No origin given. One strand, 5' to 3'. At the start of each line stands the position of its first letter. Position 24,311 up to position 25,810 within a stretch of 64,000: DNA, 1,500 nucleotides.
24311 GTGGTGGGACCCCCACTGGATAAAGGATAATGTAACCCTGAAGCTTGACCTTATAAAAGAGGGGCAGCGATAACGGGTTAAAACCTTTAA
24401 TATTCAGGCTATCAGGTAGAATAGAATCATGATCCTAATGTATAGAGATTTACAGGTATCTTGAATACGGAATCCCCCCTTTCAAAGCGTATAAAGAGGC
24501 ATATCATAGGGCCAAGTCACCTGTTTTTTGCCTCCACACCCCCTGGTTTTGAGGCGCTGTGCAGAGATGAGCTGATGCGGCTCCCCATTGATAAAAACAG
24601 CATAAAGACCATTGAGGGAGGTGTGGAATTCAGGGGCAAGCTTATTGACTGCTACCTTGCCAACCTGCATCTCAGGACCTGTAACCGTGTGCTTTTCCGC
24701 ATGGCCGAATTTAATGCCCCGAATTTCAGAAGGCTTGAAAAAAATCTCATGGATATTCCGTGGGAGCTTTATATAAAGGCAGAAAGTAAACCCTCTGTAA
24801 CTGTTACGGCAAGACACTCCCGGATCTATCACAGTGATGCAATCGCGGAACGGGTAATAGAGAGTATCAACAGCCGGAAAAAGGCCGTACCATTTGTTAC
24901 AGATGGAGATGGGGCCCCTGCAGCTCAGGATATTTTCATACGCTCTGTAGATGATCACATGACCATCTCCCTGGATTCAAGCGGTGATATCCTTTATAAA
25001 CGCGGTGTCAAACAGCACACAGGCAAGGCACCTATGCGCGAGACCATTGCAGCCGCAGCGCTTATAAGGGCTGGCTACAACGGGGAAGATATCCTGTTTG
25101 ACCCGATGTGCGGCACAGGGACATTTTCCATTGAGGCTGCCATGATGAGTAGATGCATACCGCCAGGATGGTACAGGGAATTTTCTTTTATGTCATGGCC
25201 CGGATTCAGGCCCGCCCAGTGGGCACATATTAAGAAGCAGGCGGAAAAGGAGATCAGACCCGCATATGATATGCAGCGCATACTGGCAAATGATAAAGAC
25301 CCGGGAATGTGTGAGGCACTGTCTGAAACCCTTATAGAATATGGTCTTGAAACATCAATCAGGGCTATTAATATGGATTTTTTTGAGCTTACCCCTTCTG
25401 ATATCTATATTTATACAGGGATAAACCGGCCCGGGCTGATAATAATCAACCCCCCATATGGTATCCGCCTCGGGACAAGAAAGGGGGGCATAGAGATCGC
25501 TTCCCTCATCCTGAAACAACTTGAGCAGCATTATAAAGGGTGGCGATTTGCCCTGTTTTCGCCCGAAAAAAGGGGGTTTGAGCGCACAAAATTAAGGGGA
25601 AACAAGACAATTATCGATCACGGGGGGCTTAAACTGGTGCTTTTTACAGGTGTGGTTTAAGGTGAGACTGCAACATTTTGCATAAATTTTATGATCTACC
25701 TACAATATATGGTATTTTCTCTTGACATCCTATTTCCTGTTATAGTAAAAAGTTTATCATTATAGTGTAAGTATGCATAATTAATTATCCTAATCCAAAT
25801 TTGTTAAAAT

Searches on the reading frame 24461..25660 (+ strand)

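Call 10: search_protein_families(library=pfam, max_evalue=0.01, proteins=[window:24461-25660:+])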
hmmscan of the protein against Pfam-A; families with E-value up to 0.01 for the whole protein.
window:24461-25660:+ (399 aa): 2 families
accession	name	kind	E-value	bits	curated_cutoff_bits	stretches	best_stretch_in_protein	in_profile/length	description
PF01170.24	UPF0020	-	1.1e-33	117.1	22.3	1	181-370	1-170/197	RMKL-like, methyltransferase domain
PF22020.1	RlmL_1st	-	4.8e-15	55.7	27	1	22-78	2-55/55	RlmL ferredoxin-like domain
